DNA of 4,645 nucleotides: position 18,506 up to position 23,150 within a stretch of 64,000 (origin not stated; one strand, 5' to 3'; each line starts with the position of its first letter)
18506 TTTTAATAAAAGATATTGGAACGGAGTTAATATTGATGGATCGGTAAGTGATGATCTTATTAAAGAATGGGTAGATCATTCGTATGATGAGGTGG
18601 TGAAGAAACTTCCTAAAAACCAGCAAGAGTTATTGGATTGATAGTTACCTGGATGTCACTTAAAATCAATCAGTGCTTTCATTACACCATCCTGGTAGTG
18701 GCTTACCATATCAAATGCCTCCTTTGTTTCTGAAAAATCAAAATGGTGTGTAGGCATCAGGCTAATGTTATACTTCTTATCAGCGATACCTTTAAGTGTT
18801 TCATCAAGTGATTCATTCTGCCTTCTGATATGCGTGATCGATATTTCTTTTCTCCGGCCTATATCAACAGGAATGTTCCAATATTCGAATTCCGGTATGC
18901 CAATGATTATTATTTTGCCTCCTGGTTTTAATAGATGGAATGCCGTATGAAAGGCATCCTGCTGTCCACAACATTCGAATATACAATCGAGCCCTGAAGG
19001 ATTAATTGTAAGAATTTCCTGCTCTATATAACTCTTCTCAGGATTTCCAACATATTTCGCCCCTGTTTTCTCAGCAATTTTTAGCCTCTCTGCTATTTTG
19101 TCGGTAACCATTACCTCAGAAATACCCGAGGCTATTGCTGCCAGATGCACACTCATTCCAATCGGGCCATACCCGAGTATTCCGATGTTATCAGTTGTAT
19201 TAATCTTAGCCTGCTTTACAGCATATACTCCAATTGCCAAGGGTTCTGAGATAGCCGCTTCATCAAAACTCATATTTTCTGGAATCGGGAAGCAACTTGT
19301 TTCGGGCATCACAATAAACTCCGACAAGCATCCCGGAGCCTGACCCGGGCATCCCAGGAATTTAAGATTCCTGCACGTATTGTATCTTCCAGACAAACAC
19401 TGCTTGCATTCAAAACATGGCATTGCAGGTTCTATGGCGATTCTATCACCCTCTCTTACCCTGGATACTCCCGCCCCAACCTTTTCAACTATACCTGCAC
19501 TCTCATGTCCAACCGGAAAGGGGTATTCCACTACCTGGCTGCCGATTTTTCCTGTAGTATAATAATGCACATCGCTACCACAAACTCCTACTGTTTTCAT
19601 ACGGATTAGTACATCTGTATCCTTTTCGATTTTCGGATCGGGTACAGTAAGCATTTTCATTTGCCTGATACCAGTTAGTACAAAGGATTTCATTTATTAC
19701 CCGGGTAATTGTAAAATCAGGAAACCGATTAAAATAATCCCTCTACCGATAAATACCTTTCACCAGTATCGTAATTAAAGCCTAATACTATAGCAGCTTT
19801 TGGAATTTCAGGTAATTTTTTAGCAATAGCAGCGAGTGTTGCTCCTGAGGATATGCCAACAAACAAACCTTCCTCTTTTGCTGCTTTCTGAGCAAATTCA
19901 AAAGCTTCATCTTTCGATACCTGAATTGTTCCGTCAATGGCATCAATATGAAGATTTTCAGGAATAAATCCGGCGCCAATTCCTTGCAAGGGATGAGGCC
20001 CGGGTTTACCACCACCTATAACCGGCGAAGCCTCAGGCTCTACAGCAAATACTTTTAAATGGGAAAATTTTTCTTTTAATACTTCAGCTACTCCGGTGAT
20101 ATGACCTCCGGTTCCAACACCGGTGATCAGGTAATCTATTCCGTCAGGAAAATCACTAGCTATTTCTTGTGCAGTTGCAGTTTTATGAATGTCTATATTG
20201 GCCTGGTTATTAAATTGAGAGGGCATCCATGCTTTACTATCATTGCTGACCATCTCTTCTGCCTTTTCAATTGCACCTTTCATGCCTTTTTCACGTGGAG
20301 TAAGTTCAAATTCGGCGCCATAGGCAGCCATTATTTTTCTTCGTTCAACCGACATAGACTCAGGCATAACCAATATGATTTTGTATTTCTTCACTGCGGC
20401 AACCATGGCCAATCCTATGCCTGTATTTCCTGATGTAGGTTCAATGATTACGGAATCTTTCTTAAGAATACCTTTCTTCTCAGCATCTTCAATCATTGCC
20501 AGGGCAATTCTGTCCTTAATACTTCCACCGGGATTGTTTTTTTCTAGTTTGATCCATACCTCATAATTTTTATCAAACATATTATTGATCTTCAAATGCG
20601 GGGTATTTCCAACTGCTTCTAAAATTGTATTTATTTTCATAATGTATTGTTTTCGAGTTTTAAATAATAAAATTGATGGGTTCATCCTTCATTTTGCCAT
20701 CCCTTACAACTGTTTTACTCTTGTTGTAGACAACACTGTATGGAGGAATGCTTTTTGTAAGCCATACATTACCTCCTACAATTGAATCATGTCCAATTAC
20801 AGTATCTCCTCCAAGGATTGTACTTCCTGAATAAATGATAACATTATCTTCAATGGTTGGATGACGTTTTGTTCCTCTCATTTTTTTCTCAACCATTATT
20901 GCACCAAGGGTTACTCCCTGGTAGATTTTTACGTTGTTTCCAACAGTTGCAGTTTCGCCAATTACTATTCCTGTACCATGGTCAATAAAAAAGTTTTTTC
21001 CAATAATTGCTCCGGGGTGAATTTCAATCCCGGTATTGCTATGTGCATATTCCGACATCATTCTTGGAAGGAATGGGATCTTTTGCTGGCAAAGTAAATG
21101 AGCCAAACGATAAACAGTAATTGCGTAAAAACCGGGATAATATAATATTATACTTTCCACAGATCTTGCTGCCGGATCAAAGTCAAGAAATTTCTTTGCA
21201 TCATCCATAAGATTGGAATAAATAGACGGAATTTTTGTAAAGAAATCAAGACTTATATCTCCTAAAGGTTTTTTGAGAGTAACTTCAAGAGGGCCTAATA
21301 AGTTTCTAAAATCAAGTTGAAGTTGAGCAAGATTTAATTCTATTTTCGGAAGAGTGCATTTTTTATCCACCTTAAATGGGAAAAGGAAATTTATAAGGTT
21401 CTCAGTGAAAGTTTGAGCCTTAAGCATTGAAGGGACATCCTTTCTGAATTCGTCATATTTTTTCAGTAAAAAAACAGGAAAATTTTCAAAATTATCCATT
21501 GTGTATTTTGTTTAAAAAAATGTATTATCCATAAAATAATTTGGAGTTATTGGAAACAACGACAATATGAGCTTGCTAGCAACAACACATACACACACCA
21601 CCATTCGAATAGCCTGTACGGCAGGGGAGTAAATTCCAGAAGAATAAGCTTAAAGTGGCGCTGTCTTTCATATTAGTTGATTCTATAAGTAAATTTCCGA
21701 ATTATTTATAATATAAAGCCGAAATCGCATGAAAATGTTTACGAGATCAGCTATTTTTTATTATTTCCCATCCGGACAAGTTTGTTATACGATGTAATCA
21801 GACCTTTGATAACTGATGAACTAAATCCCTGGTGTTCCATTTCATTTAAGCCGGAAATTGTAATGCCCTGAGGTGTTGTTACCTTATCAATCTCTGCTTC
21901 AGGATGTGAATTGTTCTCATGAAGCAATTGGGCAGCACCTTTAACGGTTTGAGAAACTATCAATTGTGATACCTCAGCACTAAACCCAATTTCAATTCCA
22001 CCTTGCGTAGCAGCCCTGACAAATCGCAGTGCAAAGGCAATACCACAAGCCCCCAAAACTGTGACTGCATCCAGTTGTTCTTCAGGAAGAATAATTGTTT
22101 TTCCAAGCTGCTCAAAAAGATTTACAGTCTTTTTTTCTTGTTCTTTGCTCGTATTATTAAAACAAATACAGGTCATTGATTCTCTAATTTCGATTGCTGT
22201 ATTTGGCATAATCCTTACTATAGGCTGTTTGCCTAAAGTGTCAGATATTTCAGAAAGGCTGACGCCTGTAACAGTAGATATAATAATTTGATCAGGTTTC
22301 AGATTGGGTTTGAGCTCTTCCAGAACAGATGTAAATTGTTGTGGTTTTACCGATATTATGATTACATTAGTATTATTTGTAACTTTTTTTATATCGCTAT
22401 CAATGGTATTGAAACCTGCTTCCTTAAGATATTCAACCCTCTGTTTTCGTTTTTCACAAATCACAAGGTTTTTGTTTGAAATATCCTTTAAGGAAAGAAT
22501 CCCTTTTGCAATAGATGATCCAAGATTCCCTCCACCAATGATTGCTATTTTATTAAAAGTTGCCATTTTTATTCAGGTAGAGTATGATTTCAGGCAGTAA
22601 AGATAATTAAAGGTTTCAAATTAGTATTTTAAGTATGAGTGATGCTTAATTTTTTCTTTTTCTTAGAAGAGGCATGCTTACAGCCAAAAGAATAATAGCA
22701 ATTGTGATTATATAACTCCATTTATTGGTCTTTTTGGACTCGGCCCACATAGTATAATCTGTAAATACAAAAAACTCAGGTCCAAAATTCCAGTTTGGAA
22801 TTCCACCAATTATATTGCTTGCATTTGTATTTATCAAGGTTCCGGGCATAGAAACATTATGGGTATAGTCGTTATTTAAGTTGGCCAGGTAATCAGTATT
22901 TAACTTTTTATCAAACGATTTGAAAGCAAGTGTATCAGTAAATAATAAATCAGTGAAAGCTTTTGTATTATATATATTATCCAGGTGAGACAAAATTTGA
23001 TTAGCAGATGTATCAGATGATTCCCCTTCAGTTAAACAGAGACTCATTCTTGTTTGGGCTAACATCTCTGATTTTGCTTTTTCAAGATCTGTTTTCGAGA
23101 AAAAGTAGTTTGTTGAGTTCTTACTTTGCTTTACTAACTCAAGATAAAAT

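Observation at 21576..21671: Unannotated poly-cysteine leader peptide upstream of cysE-cysK: candidate cysteine-sensing attenuator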

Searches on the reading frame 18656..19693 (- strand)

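Call 3: search_protein_families(library=pfam, proteins=[window:18656-19693:-])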
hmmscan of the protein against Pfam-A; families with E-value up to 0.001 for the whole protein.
window:18656-19693:- (345 aa): 4 families
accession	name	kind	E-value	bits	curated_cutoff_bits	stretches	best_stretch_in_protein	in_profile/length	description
PF08240.17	ADH_N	-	2.3e-30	105.3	23.5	1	25-139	2-104/104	Alcohol dehydrogenase GroES-like domain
PF00107.32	ADH_zinc_N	-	8.5e-20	71.5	31.8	1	177-298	1-122/129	Zinc-binding dehydrogenase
PF16912.11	Glu_dehyd_C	-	7e-09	35.9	34.9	1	159-282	23-145/211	Glucose dehydrogenase C-terminus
PF13602.12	ADH_zinc_N_2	-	1.5e-05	26.4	27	1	230-330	19-123/134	Zinc-binding dehydrogenase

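Call 53: search_protein_families(library=ncbifam, proteins=[window:18656-19693:-])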
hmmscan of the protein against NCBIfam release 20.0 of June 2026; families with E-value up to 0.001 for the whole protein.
window:18656-19693:- (345 aa): 22 families
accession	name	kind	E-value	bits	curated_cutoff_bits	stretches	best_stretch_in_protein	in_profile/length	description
NF003808.0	PRK05396.1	equivalog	4.3e-56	190.2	380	1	12-335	13-333/341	L-threonine 3-dehydrogenase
TIGR00692.1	tdh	equivalog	3.4e-54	184.2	458.35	1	12-335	11-333/340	L-threonine 3-dehydrogenase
NF007375.0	PRK09880.1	equivalog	6.2e-52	176.5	469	1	17-334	18-334/344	L-idonate 5-dehydrogenase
NF007489.0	PRK10083.1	equivalog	1e-48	166.1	376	1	1-344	1-337/339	Zn-dependent oxidoreductase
NF041097.1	keto_inos_dh_IolM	equivalog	1.2e-48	165.7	450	1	11-336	39-383/389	scyllo-inosose 3-dehydrogenase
NF007642.0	PRK10309.1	equivalog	1.2e-40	139.9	550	1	1-265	1-260/347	galactitol-1-phosphate 5-dehydrogenase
NF010344.0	PRK13771.1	subfamily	2.7e-30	105.5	349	1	1-342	1-331/334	putative alcohol dehydrogenase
TIGR03989.1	Rxyl_3153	subfamily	1.4e-29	103.5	440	2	16-108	20-106/370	NDMA-dependent alcohol dehydrogenase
TIGR03451.1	mycoS_dep_FDH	equivalog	1.8e-29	102.7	512.9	2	12-109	16-106/358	S-(hydroxymethyl)mycothiol dehydrogenase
TIGR02818.1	adh_III_F_hyde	equivalog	2.5e-29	102.5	543.95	2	19-126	20-124/368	S-(hydroxymethyl)glutathione dehydrogenase/class III alcohol dehydrogenase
TIGR03366.1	HpnZ_proposed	hypoth_equivalog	3.3e-27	95.5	328.1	1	25-265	5-253/315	putative phosphonate catabolism associated alcohol dehydrogenase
NF006940.0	PRK09422.1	equivalog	4e-27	95.1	344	1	1-268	1-263/338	alcohol dehydrogenase AdhP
TIGR03201.1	dearomat_had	equivalog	2.6e-21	76.1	338.65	1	25-266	23-273/349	6-hydroxycyclohex-1-ene-1-carbonyl-CoA dehydrogenase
NF041172.1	AcrlCoa_red_Thmprot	equivalog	1.3e-20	73.6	500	1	1-342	1-332/334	acryloyl-CoA reductase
NF047908.1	AldhRedAhr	equivalog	3.5e-20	72.2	470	1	24-330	27-322/335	NADPH-dependent aldehyde reductase Ahr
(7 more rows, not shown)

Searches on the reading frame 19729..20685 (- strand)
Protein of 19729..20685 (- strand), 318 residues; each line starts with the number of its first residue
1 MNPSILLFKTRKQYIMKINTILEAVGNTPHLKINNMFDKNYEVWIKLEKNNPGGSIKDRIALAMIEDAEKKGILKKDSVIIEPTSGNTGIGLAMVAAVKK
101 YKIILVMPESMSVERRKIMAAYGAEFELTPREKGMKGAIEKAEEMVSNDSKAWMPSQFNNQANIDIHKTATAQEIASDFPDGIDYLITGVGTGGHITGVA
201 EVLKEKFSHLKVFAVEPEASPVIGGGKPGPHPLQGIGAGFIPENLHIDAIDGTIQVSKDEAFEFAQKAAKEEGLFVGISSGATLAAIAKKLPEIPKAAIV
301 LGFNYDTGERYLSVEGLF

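Call 3: search_protein_families(library=pfam, proteins=[window:19729-20685:-])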
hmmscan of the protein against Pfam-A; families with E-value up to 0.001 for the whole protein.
window:19729-20685:- (318 aa): 1 family
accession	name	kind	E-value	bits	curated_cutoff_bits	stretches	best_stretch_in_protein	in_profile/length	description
PF00291.31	PALP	-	1.1e-71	242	35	1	22-301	2-291/295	Pyridoxal-phosphate dependent enzyme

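Call 53: search_protein_families(library=ncbifam, proteins=[window:19729-20685:-])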
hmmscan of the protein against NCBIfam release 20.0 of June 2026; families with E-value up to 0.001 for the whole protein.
window:19729-20685:- (318 aa): 37 families (the best 25 are shown)
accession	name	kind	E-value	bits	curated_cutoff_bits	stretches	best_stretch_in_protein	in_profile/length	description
TIGR01139.1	cysK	equivalog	1.4e-117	392.2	350.95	1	23-315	3-296/298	cysteine synthase A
TIGR01136.1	cysKM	subfamily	8.4e-115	383.2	344.15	1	22-315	2-297/299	cysteine synthase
NF007989.0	PRK10717.1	equivalog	4.7e-81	272.5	387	1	19-313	6-314/334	cysteine synthase A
NF008735.0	PRK11761.1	equivalog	3.1e-78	263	413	1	17-314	2-291/296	cysteine synthase CysM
TIGR01138.1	cysM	equivalog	2.5e-76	257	394.2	1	20-314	1-287/290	cysteine synthase B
TIGR01137.1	cysta_beta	equivalog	6.5e-74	249.2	510.25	1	19-313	3-307/457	cystathionine beta-synthase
TIGR03945.1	PLP_SbnA_fam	equivalog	9.8e-69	231.7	349.95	1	21-313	1-296/304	2,3-diaminopropionate biosynthesis protein SbnA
NF053679.1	CysteaSynCapA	equivalog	6e-54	183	600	1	15-313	4-316/329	cysteate synthase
NF006094.0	PRK08246.1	subfamily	2.3e-19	70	331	1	16-223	12-206/310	serine/threonine dehydratase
NF005292.0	PRK06815.1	equivalog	1.9e-17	63.3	371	1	24-223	18-210/320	threonine/serine dehydratase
TIGR01127.1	ilvA_1Cterm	equivalog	2e-17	63.3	378.75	1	41-222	15-188/380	threonine ammonia-lyase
NF004996.0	PRK06381.1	equivalog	1e-16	60.9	266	1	31-204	19-188/319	threonine synthase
NF004170.0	PRK05638.1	equivalog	2.8e-16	59.1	421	1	24-199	63-228/442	threonine synthase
NF006390.0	PRK08639.1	equivalog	1.6e-15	57.1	421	1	15-221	12-216/418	threonine ammonia-lyase IlvA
NF006674.0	PRK09224.1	subfamily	5.5e-15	55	577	1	12-221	8-213/508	threonine ammonia-lyase IlvA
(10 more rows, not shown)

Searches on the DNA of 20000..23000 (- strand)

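Call 4: search_rna_families(source=window, start=20000, end=23000, threshold=evalue, max_evalue=10)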
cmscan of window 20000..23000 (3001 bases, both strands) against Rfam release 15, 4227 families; matches with E-value up to 10: 5.
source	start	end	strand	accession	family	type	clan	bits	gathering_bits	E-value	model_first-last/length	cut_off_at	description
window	22462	22577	-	RF01692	Bacteroid-trp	Cis-reg; leader;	-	25.3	49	9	1-131/131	no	Bacteroidete tryptophan peptide leader RNA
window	21387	21466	-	RF00172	CAESAR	Cis-reg;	-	20.3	45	2.1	1-80/80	no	ctgf/hcs24 CAESAR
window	21810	21889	+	RF01574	DdR6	Gene; snRNA; snoRNA; CD-box;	-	19.3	90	6.7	1-86/86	no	Dictyostelium snoRNA DdR6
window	21031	21128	+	RF00046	snoR30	Gene; snRNA; snoRNA; CD-box;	CL00073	18.6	60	1.5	1-96/96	no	Small nucleolar RNA R30/Z108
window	21156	21324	+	RF01909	CDKN2B-AS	Gene; lncRNA;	-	18.3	80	3.5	1-150/150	no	CDKN2B antisense RNA 1 intronic convserved region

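Call 69: search_rna_families(sources=[L001, L002, L003, L110, L111, L115, L116, L087, L092], threshold=gathering)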
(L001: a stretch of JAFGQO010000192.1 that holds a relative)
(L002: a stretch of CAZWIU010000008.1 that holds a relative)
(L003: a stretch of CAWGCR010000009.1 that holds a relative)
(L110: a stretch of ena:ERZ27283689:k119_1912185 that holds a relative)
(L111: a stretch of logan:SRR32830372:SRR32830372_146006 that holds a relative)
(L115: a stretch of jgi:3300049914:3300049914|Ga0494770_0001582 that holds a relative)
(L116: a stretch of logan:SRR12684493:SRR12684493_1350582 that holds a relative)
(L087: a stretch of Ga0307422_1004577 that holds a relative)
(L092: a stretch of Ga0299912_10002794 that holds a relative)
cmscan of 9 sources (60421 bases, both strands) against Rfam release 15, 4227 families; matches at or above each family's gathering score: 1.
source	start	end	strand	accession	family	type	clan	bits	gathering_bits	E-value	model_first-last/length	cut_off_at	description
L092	142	213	+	RF00029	Intron_gpII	Intron;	-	49.3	40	1.1e-06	1-77/77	no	Group II catalytic intron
